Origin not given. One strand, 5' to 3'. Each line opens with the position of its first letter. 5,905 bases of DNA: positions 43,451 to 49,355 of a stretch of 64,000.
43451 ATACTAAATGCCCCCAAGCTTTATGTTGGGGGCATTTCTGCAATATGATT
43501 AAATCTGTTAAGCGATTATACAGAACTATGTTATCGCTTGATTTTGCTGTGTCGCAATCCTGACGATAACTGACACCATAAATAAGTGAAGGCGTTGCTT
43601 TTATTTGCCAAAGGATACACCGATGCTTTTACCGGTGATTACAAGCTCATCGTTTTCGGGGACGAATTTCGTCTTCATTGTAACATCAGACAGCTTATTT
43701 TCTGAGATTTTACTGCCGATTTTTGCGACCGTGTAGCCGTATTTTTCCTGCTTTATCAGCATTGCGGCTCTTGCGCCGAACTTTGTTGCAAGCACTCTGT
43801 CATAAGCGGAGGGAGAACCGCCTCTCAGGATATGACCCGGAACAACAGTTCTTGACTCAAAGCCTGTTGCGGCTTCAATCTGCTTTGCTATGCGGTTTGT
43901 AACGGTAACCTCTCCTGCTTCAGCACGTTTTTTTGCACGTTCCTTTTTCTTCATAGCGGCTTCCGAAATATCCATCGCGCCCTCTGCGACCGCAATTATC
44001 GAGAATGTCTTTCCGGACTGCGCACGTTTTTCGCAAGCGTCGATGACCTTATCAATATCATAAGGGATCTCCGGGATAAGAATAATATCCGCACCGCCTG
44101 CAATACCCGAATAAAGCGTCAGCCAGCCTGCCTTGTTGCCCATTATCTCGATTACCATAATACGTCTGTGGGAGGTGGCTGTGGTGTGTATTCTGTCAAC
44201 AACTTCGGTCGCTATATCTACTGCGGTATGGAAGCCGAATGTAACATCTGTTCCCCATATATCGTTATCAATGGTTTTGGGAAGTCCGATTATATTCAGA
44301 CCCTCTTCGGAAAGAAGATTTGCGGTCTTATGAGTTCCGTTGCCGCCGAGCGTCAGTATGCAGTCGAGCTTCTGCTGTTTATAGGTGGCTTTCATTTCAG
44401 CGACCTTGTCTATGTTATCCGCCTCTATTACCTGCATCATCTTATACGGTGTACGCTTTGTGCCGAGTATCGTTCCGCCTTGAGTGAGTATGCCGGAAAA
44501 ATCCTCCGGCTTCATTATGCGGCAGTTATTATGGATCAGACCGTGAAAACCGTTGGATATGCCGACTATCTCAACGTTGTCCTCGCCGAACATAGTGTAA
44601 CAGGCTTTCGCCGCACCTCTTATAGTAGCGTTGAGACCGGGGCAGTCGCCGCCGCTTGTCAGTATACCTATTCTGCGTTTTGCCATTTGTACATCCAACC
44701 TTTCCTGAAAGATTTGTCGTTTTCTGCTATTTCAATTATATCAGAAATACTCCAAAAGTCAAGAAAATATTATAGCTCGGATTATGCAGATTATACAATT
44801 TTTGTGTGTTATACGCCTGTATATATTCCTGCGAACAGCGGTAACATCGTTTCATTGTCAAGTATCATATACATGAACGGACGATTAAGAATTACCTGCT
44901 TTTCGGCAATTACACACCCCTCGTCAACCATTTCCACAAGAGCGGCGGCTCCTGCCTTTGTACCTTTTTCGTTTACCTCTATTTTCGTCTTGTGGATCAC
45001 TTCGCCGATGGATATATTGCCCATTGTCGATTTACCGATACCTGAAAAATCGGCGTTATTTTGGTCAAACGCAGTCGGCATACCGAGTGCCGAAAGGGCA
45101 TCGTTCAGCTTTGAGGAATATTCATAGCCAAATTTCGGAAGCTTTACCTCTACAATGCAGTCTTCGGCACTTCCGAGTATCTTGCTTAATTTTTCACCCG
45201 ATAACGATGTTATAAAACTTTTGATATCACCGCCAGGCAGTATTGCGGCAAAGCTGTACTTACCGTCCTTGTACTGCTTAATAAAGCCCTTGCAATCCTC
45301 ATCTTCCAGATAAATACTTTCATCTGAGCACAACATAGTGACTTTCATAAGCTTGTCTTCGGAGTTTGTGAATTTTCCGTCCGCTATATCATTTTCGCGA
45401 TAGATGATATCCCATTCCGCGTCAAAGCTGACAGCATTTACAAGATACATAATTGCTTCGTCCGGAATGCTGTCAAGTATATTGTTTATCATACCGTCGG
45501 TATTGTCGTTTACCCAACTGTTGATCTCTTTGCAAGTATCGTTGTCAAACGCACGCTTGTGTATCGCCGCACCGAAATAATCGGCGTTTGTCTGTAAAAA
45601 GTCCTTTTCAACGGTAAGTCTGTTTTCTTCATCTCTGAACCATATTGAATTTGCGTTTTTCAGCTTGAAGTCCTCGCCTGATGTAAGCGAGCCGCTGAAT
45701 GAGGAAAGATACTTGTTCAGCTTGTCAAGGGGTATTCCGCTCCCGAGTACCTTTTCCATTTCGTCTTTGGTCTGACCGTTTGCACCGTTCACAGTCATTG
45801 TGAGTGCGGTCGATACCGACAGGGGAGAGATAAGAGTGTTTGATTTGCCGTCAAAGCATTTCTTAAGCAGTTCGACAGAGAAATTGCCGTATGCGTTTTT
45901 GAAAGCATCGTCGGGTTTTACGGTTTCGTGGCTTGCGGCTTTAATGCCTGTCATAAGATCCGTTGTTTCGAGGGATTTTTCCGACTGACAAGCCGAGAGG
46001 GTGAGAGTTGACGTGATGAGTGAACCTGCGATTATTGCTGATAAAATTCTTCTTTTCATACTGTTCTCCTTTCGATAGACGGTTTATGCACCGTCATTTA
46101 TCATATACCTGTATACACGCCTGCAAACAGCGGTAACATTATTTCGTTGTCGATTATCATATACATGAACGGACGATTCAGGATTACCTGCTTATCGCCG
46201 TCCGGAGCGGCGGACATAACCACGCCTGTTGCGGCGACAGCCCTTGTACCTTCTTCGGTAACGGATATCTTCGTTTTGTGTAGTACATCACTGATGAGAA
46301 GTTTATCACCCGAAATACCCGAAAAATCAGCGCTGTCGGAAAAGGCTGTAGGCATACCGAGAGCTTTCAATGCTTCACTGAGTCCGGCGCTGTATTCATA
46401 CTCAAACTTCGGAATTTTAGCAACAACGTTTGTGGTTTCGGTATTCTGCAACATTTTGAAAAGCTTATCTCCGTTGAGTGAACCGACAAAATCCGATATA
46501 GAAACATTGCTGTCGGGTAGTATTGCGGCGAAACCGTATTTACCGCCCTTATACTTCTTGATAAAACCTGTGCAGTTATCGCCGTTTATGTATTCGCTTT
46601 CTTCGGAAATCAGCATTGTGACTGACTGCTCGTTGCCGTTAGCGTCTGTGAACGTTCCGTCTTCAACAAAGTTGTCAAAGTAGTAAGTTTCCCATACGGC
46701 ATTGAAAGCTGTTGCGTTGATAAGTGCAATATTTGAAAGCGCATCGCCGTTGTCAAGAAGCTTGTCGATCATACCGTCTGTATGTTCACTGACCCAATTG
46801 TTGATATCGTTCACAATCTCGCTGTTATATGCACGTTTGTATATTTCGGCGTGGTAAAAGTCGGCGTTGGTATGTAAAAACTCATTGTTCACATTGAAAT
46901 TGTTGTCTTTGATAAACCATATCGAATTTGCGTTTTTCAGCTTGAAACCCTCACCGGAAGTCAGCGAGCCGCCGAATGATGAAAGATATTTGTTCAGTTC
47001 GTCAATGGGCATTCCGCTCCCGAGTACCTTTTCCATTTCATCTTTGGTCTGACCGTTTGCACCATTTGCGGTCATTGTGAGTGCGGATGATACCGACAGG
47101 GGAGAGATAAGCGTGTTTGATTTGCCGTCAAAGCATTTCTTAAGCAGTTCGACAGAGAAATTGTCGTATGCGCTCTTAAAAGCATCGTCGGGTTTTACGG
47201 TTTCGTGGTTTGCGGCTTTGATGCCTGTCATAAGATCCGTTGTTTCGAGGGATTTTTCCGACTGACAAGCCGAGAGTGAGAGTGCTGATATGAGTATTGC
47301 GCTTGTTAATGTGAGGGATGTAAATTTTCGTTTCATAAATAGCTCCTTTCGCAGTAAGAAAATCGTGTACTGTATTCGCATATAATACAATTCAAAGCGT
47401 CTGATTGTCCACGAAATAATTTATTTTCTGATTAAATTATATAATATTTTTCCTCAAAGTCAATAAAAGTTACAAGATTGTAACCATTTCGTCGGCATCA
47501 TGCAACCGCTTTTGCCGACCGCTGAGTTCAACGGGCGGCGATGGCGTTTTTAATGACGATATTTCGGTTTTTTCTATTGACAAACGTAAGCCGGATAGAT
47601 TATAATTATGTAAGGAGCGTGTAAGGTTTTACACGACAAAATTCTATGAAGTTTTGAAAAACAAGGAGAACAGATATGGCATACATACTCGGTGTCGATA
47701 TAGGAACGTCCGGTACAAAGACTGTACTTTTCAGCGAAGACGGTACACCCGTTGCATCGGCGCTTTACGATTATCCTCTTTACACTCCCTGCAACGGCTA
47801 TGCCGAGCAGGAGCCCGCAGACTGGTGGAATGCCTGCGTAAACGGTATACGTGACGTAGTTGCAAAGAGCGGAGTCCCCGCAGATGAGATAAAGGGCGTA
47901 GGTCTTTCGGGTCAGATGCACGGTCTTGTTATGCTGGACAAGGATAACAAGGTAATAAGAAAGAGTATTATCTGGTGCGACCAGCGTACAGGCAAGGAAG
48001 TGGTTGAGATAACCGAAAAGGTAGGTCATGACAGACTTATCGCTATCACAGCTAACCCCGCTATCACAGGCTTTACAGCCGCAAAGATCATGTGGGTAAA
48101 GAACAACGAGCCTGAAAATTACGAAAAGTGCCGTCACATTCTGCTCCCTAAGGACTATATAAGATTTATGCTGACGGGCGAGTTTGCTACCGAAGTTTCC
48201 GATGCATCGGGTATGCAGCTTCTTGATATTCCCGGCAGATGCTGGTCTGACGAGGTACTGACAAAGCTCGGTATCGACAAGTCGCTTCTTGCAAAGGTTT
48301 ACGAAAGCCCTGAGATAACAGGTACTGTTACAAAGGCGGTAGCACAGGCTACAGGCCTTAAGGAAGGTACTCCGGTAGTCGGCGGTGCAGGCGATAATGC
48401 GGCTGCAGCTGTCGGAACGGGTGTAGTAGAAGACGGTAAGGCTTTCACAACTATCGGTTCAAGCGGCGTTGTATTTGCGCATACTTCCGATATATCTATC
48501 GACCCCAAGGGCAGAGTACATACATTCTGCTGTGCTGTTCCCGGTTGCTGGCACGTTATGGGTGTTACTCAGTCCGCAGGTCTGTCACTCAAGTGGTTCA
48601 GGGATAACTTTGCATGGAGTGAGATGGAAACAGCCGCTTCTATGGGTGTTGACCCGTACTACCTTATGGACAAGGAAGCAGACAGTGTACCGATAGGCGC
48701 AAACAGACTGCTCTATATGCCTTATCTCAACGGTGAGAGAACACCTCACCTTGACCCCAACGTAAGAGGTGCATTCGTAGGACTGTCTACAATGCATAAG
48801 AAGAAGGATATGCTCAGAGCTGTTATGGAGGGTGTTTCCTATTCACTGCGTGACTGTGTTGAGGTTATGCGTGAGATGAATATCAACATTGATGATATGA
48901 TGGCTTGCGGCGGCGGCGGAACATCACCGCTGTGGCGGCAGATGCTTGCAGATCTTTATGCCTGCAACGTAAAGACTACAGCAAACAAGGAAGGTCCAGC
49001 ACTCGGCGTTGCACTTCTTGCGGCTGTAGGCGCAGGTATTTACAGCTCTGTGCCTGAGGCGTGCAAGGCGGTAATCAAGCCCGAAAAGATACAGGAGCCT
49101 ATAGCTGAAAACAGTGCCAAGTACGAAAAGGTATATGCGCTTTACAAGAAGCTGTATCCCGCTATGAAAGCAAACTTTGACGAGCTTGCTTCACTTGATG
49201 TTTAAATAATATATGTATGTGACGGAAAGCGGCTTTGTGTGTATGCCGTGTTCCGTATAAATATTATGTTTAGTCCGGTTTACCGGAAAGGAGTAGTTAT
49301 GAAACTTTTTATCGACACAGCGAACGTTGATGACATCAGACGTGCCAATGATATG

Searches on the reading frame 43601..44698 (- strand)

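Call 63: search_protein_families(library=ncbifam, proteins=[window:43601-44698:-], max_evalue=1e-25)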
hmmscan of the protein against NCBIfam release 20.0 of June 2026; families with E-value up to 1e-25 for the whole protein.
window:43601-44698:- (365 aa): 9 families
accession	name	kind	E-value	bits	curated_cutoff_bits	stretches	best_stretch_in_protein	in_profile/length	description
TIGR02483.1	PFK_mixed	subfamily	6.4e-110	367.2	430.55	1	9-339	1-324/325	phosphofructokinase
NF002872.1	PRK03202.1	subfamily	1.9e-108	362.3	253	1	8-349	1-313/323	ATP-dependent 6-phosphofructokinase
NF010674.0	PRK14071.1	equivalog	1.1e-89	300.9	544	1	6-364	3-359/360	ATP-dependent 6-phosphofructokinase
TIGR02482.1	PFKA_ATP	equivalog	3.8e-78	262.6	371.35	1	9-339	1-300/301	6-phosphofructokinase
TIGR02478.1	6PF1K_euk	equivalog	2.4e-57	194.6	708.4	1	133-348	140-345/744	6-phosphofructokinase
NF005301.0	PRK06830.1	equivalog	1e-43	149.5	400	1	6-312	80-388/445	ATP-dependent 6-phosphofructokinase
NF041103.1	PFKA_PPi_Ttgales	equivalog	1e-35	123.6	550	1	10-340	1-347/407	diphosphate--fructose-6-phosphate 1-phosphotransferase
NF010675.0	PRK14072.1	subfamily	6.2e-33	114.1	273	1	6-343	2-359/416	diphosphate--fructose-6-phosphate 1-phosphotransferase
NF005482.0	PRK07085.1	subfamily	9.2e-29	100.4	446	0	6-243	72-317/558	diphosphate--fructose-6-phosphate 1-phosphotransferase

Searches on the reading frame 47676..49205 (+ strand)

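Call 63: search_protein_families(library=ncbifam, proteins=[window:47676-49205:+], max_evalue=1e-25)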
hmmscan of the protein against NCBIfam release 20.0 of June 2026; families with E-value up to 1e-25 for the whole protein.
window:47676-49205:+ (509 aa): 10 families
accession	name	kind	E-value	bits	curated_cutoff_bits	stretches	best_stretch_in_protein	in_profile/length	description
TIGR01312.1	XylB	equivalog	5.8e-167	556.1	380.25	1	5-494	1-480/481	xylulokinase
NF011601.0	PRK15027.1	equivalog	1.2e-107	360.4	912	1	5-497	3-479/484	xylulokinase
TIGR01314.1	gntK_FGGY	equivalog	1.5e-96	324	648.55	1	3-506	1-502/505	gluconokinase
NF008187.0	PRK10939.1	equivalog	9.6e-75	252.1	528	1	1-499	3-505/521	autoinducer-2 kinase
TIGR01311.1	glycerol_kin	equivalog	3.5e-64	216.9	590.35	1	3-485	2-482/496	glycerol kinase GlpK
NF000756.0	PRK00047.1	subfamily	1.2e-58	198.7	498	1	2-492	5-489/502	glycerol kinase GlpK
NF003154.0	PRK04123.1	equivalog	1.5e-56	192.3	428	1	1-497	3-537/554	ribulokinase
TIGR01234.1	L-ribulokinase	equivalog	5e-43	147.7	583.25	1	2-495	1-528/536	ribulokinase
TIGR01315.1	5C_CHO_kinase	subfamily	1.2e-41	143.1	408.7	1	4-494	2-534/541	FGGY family pentulose kinase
TIGR02628.1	fuculo_kin_coli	equivalog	5.7e-36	124.5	470.9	1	64-470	63-458/465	L-fuculokinase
